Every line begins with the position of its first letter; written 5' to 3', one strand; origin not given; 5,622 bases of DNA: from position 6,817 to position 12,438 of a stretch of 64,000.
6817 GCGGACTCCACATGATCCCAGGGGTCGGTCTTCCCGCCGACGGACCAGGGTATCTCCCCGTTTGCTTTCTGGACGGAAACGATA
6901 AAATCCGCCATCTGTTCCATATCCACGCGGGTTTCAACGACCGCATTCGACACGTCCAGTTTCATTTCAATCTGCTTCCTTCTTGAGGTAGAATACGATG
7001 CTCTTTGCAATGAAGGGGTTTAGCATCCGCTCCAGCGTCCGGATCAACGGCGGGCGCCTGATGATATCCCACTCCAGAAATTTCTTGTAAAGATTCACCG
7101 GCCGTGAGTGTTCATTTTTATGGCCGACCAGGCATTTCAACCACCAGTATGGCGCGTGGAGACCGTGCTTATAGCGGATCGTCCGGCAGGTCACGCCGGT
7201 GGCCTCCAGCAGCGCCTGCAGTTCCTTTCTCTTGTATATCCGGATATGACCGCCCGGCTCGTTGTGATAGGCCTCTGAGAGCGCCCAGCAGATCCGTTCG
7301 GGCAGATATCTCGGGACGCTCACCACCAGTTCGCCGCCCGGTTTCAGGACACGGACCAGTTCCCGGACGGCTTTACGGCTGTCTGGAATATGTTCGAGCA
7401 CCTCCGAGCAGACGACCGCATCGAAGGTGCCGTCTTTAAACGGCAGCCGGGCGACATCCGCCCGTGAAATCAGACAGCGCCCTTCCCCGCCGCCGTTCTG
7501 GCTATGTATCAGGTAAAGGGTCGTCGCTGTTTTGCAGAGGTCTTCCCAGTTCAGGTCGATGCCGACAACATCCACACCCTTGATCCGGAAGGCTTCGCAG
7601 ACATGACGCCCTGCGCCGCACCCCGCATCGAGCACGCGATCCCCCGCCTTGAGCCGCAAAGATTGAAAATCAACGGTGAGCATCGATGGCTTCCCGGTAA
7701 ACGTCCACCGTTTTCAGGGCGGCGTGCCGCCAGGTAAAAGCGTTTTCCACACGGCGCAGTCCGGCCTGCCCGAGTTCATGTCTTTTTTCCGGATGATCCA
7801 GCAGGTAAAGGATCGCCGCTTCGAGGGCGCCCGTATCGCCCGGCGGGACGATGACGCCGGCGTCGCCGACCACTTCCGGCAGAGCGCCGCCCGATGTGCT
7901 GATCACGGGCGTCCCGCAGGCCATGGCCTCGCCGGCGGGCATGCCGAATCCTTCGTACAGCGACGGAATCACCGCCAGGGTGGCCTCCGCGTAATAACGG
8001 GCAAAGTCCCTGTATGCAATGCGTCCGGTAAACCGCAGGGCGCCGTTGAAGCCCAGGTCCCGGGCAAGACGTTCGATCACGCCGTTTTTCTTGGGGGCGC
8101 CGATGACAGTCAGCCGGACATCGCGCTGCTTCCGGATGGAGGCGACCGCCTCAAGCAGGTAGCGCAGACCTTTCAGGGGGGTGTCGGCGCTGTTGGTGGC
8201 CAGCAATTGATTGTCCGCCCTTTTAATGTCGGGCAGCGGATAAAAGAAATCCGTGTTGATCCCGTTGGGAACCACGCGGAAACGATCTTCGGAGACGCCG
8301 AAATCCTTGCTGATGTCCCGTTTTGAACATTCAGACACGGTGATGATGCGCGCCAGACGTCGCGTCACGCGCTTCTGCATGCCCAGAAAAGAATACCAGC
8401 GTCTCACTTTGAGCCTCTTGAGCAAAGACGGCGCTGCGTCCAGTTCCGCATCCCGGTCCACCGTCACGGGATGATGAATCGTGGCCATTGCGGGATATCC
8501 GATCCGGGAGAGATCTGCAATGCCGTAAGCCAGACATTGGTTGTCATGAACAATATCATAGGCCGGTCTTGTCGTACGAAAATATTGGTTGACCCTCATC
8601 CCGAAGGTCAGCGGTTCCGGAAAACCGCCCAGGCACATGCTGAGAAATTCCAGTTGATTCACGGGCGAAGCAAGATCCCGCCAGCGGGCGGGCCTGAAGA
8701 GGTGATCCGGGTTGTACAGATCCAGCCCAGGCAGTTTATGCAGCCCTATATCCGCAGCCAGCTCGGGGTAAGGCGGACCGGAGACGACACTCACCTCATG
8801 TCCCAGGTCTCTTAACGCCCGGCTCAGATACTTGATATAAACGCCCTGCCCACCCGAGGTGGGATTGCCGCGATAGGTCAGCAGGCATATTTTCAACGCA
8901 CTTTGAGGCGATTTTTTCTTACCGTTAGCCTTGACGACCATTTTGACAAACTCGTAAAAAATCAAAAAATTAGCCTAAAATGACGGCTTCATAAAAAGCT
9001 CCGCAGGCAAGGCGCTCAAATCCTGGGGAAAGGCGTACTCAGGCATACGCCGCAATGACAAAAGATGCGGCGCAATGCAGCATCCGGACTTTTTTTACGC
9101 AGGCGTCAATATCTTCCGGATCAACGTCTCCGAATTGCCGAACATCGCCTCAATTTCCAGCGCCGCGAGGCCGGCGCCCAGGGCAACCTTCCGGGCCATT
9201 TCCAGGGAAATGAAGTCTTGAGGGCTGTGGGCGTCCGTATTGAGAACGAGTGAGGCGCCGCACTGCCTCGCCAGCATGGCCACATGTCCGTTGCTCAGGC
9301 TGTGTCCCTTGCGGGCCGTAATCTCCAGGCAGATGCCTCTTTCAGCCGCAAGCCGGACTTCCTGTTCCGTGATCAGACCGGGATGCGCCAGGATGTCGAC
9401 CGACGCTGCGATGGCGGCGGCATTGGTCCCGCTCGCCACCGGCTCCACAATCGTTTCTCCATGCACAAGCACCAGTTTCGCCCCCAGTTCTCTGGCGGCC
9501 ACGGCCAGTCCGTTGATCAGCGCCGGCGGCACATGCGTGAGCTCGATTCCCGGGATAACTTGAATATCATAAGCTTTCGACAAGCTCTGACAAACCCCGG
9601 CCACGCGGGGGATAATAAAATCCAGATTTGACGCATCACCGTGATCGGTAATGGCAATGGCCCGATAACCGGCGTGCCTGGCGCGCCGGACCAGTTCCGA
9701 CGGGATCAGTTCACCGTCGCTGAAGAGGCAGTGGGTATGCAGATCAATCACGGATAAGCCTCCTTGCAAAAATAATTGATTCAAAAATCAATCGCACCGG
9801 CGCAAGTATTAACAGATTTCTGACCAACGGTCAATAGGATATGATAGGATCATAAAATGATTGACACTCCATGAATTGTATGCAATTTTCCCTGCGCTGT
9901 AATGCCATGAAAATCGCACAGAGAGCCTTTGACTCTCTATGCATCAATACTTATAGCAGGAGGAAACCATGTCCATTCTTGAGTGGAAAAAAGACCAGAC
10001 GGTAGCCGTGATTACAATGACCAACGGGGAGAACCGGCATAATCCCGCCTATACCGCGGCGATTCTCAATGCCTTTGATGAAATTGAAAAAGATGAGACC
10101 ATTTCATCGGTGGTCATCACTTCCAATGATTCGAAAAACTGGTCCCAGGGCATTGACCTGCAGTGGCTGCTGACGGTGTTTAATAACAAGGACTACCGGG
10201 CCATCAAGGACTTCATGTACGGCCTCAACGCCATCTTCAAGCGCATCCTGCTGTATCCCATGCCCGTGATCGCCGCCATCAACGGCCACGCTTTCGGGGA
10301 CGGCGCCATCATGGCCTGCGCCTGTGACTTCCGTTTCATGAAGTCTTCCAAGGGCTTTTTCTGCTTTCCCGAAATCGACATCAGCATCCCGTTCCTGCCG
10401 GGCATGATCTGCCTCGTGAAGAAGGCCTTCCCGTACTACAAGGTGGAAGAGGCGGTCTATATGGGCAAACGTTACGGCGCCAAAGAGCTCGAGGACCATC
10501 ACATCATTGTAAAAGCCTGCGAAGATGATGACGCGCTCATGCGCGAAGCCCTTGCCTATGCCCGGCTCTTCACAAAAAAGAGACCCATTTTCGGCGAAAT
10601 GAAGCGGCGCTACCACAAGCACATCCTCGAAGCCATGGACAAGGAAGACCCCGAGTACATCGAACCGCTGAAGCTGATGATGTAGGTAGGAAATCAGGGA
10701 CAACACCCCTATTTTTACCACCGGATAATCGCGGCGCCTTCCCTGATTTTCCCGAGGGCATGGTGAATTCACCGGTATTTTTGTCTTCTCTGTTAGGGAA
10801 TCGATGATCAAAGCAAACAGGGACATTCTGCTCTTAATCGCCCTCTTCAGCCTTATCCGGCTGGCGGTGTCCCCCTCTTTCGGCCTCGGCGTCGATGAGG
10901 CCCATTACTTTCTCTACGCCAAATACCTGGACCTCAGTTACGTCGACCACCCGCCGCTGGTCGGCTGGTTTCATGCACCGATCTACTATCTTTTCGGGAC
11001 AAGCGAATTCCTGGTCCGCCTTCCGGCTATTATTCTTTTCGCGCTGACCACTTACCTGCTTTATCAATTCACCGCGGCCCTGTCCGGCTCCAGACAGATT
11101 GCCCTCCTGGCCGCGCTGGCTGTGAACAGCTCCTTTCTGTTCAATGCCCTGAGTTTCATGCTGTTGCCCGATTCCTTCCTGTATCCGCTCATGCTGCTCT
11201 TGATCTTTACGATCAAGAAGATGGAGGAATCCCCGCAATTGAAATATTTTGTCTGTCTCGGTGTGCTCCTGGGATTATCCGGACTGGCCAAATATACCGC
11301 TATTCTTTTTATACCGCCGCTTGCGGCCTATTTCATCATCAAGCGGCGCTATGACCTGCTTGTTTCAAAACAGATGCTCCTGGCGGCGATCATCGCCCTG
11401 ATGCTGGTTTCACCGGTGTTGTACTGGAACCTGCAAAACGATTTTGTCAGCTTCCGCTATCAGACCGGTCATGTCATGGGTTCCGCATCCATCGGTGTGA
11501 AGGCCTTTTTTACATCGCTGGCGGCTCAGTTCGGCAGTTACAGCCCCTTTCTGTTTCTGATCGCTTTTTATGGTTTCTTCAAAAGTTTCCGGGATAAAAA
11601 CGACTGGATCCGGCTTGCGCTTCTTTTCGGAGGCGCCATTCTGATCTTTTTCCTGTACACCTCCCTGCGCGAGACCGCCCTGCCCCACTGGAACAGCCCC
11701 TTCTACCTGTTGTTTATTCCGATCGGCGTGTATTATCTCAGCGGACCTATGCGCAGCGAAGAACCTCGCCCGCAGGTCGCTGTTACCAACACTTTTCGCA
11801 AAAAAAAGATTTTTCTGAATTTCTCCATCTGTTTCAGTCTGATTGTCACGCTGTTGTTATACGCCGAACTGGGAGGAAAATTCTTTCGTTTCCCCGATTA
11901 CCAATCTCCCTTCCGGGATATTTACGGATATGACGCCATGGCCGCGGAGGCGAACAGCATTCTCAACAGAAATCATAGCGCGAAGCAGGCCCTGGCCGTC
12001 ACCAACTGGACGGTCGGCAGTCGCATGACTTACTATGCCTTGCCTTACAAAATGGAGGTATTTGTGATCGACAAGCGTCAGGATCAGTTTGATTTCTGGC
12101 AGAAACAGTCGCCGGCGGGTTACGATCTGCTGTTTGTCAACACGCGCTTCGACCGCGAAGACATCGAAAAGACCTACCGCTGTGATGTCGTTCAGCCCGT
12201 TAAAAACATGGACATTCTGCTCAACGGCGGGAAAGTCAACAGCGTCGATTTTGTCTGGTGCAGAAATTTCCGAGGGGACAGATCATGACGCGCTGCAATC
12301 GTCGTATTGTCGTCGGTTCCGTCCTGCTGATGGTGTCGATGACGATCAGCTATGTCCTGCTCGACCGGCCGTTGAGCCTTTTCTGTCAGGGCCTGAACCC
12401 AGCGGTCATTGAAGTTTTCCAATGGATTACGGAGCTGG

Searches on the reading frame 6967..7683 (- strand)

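Call 77: search_protein_families(library=pfam, max_evalue=0.00001, proteins=[window:6967-7683:-])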
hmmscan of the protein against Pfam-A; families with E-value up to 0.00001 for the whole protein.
window:6967-7683:- (238 aa): 8 families
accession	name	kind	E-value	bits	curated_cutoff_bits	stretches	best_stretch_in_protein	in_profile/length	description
PF13489.12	Methyltransf_23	-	1.1e-25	90.8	27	1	4-166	13-161/164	Methyltransferase domain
PF08241.18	Methyltransf_11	-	1.3e-21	77.5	21.2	1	18-121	1-95/95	Methyltransferase domain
PF13847.12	Methyltransf_31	-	2.7e-19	69.7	27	1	12-133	2-124/145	Methyltransferase domain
PF13649.12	Methyltransf_25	-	1.3e-17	64.7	27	1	17-117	1-97/97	Methyltransferase domain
PF08242.18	Methyltransf_12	-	5.1e-12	46.8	30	1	18-119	1-98/98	Methyltransferase domain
PF01209.24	Ubie_methyltran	-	1.1e-10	41.7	20.1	1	12-121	46-151/233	ubiE/COQ5 methyltransferase family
PF02353.26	CMAS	-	1.1e-07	31.9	27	1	6-121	55-164/273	Mycolic acid cyclopropane synthetase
PF07021.18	MetW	-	3.9e-06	27.1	21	0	11-135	11-121/193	Methionine biosynthesis protein MetW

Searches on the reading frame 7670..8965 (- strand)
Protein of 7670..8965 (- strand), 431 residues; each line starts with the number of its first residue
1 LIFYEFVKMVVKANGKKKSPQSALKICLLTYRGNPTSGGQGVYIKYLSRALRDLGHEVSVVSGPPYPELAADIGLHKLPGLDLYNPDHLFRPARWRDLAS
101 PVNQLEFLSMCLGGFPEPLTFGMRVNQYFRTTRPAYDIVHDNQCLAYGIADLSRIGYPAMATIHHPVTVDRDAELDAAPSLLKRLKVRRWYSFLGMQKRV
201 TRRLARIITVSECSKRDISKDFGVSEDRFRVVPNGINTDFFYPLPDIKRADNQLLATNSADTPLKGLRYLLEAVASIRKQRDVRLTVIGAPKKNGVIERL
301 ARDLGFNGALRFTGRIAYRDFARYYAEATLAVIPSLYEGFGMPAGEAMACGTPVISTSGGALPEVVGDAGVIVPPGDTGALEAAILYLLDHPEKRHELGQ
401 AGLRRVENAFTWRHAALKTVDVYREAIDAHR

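Call 77: search_protein_families(library=pfam, max_evalue=0.00001, proteins=[window:7670-8965:-])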
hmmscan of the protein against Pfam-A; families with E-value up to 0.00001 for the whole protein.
window:7670-8965:- (431 aa): 6 families
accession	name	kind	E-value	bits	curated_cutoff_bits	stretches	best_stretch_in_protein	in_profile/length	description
PF13692.12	Glyco_trans_1_4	-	1.5e-33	116.4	27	1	260-390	10-141/142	Glycosyl transferases group 1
PF00534.26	Glycos_transf_1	-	6.5e-33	114.1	26.4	1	260-402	23-169/172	Glycosyl transferases group 1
PF13439.12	Glyco_transf_4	-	4.9e-24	85.7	28.5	1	38-239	2-169/170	Glycosyltransferase Family 4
PF13579.12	Glyco_trans_4_4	-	1.1e-17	65.3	29.7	1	38-235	1-158/158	Glycosyl transferase 4-like domain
PF20706.3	GT4-conflict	-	2.7e-14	53.4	26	1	249-416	195-382/385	Family 4 Glycosyltransferase in conflict systems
PF13524.12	Glyco_trans_1_2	-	5.9e-13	49.4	25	1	274-416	6-139/144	Glycosyl transferase-like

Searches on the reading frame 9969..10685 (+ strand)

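Call 77: search_protein_families(library=pfam, max_evalue=0.00001, proteins=[window:9969-10685:+])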
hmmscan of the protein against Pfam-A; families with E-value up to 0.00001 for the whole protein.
window:9969-10685:+ (238 aa): 2 families
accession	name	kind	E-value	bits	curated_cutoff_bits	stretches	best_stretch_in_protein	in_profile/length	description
PF00378.25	ECH_1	-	2.1e-27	96.5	27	1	8-218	2-208/251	Enoyl-CoA hydratase/isomerase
PF16113.10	ECH_2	-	8.2e-12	45.7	27.2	1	28-139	19-128/335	Enoyl-CoA hydratase/isomerase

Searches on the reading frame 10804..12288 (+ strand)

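Call 77: search_protein_families(library=pfam, max_evalue=0.00001, proteins=[window:10804-12288:+])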
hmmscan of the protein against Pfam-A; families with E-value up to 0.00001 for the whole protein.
window:10804-12288:+ (494 aa): 2 families
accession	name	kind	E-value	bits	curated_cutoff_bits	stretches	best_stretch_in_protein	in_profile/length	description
PF13231.12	PMT_2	-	7.8e-31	107.9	26.1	1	48-208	1-160/160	Dolichyl-phosphate-mannose-protein mannosyltransferase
PF02366.24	PMT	-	3.5e-12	46.8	22.7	1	54-209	66-235/245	Dolichyl-phosphate-mannose-protein mannosyltransferase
